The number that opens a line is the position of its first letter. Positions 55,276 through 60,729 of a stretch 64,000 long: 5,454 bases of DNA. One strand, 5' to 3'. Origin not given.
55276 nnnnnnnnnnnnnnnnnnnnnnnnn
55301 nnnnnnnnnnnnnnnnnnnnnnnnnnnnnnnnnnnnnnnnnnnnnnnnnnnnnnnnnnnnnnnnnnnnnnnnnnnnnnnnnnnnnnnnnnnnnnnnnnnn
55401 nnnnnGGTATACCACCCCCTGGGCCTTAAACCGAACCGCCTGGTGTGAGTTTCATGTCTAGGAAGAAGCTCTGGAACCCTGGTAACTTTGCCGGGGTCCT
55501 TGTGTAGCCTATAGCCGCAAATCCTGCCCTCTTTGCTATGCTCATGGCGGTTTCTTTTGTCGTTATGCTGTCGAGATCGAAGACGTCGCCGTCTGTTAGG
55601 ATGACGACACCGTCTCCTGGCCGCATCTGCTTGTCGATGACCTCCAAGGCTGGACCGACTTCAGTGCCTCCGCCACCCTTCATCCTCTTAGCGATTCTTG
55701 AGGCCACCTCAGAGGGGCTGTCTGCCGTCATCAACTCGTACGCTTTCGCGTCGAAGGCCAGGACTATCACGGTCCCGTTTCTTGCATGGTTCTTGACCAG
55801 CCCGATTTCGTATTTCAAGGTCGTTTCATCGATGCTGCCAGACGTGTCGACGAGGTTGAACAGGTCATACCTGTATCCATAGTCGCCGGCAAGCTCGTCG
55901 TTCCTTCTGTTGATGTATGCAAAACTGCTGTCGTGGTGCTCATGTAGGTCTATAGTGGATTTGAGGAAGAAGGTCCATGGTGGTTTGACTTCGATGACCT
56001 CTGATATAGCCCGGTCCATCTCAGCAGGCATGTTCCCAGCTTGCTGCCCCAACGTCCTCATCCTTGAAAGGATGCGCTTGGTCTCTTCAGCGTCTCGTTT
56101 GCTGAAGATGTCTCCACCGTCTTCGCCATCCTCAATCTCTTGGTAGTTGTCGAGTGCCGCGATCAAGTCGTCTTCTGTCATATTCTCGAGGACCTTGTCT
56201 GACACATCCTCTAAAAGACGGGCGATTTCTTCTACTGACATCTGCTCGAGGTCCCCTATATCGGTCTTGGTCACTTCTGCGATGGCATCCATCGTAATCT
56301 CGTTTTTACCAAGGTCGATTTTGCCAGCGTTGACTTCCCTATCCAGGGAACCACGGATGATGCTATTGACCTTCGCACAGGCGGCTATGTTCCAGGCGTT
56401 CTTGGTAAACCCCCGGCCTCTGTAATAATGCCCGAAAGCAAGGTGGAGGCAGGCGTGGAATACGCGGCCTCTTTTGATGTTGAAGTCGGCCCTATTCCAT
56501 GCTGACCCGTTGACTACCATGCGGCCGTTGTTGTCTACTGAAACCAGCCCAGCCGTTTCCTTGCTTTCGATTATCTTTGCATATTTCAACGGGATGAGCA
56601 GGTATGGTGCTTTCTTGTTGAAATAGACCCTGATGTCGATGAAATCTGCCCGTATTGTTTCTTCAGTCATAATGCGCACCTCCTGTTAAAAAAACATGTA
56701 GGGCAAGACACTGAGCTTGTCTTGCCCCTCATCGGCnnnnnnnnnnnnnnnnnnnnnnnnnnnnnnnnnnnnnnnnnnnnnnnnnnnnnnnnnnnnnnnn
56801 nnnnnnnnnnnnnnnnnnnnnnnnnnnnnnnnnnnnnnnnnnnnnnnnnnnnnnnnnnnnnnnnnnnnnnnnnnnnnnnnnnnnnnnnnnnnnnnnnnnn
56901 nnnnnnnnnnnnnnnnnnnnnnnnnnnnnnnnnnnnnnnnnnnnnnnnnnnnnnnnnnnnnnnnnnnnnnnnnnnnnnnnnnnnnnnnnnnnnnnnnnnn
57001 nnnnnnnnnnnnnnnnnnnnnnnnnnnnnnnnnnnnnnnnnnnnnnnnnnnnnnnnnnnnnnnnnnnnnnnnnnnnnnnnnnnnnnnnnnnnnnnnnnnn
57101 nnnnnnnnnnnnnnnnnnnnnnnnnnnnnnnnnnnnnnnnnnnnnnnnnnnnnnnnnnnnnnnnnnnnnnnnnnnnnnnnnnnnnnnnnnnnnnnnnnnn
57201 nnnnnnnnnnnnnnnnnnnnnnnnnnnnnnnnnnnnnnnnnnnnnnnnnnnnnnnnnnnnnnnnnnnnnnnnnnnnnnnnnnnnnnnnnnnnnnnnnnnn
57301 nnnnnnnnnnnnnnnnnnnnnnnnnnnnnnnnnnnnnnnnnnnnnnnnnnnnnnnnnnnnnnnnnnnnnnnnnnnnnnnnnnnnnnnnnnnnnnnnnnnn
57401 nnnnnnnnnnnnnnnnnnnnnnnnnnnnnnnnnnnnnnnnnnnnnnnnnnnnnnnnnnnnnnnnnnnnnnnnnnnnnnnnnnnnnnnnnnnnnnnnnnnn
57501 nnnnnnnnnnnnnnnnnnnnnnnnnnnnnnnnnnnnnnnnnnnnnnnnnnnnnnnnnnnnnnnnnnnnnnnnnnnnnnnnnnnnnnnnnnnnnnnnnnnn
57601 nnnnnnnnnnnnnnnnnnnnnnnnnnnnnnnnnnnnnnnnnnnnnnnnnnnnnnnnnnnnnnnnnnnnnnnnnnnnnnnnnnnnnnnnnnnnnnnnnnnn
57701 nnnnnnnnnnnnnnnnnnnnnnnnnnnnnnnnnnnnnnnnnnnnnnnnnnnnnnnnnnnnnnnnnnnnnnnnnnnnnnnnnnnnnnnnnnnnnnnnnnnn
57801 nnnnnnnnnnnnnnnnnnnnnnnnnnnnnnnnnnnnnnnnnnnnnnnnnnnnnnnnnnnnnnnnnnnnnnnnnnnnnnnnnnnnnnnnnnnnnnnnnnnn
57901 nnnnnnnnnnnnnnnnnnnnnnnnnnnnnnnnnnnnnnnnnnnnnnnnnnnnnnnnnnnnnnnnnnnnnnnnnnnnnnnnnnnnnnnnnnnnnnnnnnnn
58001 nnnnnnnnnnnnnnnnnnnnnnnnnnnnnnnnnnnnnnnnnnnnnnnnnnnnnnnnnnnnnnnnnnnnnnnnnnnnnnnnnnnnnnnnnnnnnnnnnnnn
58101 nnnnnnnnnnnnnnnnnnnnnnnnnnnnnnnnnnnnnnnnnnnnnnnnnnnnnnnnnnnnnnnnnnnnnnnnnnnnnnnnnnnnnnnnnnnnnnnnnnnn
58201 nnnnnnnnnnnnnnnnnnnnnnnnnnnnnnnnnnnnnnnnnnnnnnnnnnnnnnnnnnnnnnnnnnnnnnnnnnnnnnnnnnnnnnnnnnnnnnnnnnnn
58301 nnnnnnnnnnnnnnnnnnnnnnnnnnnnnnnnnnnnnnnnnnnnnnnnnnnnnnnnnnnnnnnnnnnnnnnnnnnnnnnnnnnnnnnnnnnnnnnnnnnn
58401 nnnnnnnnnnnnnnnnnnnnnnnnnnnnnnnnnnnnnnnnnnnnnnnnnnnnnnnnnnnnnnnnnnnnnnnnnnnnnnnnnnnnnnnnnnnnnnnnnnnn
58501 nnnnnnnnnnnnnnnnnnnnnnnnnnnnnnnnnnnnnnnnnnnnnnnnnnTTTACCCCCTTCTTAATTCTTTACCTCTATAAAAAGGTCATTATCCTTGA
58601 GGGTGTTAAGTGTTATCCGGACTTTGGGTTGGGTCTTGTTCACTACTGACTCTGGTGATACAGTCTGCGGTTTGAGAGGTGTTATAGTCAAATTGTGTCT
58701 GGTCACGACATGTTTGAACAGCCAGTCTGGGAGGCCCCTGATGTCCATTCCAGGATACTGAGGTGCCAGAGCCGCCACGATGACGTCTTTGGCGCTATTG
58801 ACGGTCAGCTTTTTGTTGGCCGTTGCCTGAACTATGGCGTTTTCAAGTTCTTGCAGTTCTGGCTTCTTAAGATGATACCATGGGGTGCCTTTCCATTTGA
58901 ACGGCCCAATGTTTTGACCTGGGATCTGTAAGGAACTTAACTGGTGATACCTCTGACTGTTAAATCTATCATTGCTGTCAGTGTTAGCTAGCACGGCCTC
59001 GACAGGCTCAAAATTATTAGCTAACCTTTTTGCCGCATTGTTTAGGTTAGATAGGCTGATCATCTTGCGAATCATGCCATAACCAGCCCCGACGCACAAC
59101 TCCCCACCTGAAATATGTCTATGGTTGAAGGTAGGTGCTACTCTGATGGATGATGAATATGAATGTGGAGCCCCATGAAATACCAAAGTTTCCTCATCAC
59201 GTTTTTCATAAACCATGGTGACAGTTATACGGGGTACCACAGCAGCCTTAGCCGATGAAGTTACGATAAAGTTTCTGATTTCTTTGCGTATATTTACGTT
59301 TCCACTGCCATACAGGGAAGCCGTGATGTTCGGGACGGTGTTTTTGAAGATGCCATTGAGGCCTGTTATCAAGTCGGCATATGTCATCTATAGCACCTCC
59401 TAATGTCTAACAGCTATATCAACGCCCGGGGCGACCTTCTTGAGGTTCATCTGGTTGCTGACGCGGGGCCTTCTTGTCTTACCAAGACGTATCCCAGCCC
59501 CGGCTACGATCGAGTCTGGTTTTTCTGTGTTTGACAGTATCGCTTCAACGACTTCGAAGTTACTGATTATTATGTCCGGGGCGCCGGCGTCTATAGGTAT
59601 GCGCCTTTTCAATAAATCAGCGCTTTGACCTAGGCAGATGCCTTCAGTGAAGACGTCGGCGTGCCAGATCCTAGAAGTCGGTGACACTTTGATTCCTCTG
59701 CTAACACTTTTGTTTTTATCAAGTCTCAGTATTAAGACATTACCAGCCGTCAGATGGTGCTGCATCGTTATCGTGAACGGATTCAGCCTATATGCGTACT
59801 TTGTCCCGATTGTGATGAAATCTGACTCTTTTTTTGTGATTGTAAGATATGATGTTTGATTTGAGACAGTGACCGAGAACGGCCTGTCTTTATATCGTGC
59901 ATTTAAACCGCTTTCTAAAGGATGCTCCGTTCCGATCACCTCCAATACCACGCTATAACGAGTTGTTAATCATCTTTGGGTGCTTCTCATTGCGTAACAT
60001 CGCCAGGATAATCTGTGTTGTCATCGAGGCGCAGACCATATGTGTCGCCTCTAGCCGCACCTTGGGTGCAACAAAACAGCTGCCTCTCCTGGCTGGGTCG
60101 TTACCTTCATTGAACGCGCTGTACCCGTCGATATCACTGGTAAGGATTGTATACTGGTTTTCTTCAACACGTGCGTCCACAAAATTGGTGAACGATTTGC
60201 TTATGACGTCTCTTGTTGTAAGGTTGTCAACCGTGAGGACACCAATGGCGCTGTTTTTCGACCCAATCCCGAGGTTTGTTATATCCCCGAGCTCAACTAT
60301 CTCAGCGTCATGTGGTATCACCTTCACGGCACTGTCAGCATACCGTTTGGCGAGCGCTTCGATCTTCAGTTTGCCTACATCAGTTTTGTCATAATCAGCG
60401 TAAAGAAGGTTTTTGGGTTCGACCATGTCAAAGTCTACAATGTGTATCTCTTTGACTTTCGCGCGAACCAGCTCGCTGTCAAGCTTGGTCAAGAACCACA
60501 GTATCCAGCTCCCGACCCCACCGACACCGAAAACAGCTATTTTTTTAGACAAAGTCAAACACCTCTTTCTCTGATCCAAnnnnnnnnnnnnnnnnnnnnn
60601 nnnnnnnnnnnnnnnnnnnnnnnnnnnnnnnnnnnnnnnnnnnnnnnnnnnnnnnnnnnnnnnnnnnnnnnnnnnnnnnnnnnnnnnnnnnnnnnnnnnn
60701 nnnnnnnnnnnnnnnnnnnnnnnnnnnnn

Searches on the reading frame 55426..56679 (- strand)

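Call 11: search_protein_families(library=pfam, max_evalue=0.01, proteins=[window:55426-56679:-])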
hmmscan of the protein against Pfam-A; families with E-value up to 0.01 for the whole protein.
window:55426-56679:- (417 aa): 3 families
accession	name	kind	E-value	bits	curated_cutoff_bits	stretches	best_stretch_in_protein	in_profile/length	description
PF13203.12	DUF2201_N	-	1.8e-10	41.3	23.2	1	40-259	30-254/271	Putative metallopeptidase domain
PF09967.15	DUF2201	-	6e-08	33.3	26.4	1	276-366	4-91/123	VWA-like domain (DUF2201)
PF13519.12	VWA_2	-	0.0011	20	27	1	276-364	4-106/107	von Willebrand factor type A domain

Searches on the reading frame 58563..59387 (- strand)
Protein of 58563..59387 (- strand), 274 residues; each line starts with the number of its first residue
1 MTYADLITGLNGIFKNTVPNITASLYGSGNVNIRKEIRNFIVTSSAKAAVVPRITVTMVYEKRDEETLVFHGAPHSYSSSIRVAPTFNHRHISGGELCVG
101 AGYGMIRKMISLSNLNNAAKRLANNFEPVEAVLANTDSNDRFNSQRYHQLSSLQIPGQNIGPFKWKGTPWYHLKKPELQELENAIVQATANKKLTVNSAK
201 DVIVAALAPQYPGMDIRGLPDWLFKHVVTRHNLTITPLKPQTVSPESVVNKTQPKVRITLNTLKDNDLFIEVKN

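Call 11: search_protein_families(library=pfam, max_evalue=0.01, proteins=[window:58563-59387:-])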
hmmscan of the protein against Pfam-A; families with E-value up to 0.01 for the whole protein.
window:58563-59387:- (274 aa): 0 families

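Call 51: search_protein_families(library=phrogs, max_evalue=0.001, proteins=[window:58563-59387:-])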
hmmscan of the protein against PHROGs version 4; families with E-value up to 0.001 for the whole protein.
window:58563-59387:- (274 aa): 0 families

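Call 69: search_protein_families(library=pfam, max_evalue=1, proteins=[window:58563-59387:-])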
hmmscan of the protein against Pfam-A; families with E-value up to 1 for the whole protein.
window:58563-59387:- (274 aa): 0 families

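Call 99: search_solved_structures(query=window:58563-59387:-, max_evalue=1)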
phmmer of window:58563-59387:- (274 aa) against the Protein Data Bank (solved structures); distinct sequences matched with E-value up to 1: 0.

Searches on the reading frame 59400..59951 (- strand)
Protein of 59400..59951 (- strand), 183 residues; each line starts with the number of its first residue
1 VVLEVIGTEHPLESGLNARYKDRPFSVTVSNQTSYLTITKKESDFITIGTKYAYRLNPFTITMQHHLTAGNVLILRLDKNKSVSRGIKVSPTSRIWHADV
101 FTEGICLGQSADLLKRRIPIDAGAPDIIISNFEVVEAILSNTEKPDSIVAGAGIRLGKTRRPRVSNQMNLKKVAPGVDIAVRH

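Call 11: search_protein_families(library=pfam, max_evalue=0.01, proteins=[window:59400-59951:-])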
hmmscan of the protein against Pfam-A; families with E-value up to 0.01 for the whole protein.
window:59400-59951:- (183 aa): 0 families

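Call 69: search_protein_families(library=pfam, max_evalue=1, proteins=[window:59400-59951:-])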
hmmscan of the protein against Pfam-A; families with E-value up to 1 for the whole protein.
window:59400-59951:- (183 aa): 0 families

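Call 98: search_solved_structures(query=window:59400-59951:-, max_evalue=1)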
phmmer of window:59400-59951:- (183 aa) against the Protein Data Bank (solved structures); distinct sequences matched with E-value up to 1: 1.
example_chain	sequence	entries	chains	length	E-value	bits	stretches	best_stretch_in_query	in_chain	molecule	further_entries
4iyk_A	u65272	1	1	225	0.27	14.1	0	80-116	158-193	Uncharacterized protein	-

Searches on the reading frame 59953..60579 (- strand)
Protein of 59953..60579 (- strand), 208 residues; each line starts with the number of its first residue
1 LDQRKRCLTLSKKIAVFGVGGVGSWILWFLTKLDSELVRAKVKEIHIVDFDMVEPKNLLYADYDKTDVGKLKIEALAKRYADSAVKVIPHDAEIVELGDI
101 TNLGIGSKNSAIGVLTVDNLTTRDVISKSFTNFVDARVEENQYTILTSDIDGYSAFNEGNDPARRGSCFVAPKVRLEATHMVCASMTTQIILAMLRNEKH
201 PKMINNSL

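Call 27: search_protein_families(library=pfam, max_evalue=0.01, proteins=[window:59953-60579:-])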
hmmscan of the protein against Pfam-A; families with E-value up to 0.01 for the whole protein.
window:59953-60579:- (208 aa): 1 family
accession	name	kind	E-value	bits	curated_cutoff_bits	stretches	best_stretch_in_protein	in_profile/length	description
PF00899.27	ThiF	-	1.1e-11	44.7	28.1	1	11-202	20-209/238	ThiF family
